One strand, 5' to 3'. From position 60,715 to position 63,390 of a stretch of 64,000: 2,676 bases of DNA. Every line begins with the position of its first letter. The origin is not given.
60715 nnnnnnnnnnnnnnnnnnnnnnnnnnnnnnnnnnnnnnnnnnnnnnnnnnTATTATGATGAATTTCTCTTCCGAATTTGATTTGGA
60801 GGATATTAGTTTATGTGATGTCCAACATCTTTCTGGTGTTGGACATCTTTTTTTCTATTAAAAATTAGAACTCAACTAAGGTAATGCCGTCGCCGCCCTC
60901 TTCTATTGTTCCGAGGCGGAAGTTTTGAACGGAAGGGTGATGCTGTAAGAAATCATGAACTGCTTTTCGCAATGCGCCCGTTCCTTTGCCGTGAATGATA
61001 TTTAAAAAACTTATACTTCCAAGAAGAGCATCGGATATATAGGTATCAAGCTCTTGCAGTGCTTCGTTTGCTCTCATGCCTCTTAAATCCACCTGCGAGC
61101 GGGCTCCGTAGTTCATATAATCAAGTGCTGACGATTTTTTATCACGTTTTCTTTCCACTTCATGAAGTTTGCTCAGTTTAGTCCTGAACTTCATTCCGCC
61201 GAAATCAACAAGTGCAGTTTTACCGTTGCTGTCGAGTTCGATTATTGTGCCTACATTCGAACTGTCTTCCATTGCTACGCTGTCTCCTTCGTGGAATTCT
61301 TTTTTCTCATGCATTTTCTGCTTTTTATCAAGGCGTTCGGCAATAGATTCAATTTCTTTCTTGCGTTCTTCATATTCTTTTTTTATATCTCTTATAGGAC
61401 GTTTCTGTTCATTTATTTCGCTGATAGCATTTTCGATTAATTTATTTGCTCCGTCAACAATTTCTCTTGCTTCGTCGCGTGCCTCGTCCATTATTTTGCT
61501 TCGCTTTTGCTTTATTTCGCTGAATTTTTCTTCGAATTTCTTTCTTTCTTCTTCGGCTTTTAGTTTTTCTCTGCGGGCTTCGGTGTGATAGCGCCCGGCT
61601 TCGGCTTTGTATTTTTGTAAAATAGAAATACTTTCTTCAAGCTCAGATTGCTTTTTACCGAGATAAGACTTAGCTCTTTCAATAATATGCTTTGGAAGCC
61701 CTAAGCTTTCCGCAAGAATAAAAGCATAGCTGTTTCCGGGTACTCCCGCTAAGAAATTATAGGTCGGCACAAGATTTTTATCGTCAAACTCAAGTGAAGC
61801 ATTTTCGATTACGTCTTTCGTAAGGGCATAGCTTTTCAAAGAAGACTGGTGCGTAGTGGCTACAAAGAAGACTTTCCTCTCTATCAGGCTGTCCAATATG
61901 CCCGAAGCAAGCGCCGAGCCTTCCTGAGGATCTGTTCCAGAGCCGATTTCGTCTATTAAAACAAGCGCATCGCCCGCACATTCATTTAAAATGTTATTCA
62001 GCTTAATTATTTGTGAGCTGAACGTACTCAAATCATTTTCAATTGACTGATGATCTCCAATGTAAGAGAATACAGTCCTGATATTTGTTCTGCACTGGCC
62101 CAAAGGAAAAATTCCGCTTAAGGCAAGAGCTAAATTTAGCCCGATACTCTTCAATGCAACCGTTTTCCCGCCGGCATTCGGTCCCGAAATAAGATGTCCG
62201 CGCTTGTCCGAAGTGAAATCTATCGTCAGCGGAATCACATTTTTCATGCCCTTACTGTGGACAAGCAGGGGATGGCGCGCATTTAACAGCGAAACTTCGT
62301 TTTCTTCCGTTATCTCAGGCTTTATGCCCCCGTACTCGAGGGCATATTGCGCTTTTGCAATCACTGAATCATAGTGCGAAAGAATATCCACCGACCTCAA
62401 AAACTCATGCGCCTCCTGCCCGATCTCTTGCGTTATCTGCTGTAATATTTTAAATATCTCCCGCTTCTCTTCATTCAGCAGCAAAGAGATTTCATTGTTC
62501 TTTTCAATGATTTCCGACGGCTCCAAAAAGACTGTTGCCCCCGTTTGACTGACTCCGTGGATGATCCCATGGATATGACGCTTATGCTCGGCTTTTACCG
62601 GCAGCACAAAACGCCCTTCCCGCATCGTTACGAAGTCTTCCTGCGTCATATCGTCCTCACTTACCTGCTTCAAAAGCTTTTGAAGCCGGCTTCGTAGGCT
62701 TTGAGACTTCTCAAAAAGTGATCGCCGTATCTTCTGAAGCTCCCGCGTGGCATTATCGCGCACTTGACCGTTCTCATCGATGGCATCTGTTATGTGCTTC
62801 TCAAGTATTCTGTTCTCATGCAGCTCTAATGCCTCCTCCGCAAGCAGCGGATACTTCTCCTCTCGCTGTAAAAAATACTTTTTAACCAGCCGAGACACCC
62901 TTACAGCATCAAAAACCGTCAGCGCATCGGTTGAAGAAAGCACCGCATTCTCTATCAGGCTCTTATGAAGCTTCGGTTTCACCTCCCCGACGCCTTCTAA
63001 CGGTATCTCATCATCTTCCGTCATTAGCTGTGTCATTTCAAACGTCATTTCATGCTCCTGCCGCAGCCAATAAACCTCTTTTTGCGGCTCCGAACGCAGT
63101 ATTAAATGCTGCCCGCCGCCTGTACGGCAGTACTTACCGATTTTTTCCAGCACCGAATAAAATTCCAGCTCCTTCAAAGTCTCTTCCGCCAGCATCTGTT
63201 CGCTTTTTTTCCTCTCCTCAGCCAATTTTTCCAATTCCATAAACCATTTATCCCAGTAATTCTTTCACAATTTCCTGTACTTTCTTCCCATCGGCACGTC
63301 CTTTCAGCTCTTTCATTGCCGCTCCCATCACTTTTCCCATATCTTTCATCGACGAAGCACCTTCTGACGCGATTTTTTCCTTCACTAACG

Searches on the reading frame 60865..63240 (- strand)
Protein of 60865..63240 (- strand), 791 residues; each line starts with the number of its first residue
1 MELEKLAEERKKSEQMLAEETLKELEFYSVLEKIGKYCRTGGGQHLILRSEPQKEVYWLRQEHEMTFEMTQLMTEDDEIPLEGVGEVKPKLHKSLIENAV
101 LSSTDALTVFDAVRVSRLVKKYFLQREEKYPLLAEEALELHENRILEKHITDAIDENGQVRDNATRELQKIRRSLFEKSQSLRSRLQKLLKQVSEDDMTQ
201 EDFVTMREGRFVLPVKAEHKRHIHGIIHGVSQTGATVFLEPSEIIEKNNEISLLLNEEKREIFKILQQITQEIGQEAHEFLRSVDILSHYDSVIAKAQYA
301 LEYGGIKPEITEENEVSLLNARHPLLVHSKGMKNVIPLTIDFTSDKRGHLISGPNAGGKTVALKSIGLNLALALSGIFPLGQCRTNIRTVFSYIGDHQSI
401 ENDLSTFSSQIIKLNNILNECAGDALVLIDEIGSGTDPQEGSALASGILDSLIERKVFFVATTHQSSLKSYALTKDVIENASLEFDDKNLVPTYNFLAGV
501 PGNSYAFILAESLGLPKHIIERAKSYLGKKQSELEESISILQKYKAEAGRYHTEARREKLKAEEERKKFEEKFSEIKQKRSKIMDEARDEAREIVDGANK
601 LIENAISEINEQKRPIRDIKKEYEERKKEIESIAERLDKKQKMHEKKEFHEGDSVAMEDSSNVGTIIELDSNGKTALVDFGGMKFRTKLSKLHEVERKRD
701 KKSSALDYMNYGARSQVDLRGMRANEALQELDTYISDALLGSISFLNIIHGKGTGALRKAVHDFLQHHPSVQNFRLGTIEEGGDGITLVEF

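Call 60: search_protein_families(library=pfam, proteins=[window:60865-63240:-], max_evalue=0.0001)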
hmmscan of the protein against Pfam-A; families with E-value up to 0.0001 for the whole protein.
window:60865-63240:- (791 aa): 3 families
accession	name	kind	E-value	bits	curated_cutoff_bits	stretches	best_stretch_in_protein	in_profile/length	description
PF00488.27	MutS_V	-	6.7e-26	91.9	30.2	1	350-527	2-184/188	MutS domain V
PF01713.27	Smr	-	2.6e-25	88.8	25.7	1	717-791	1-76/77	Smr domain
PF20297.4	MSSS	-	2.6e-07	30.7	26.8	1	651-692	1-42/42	MutS2 and Smr-associated SH3 domain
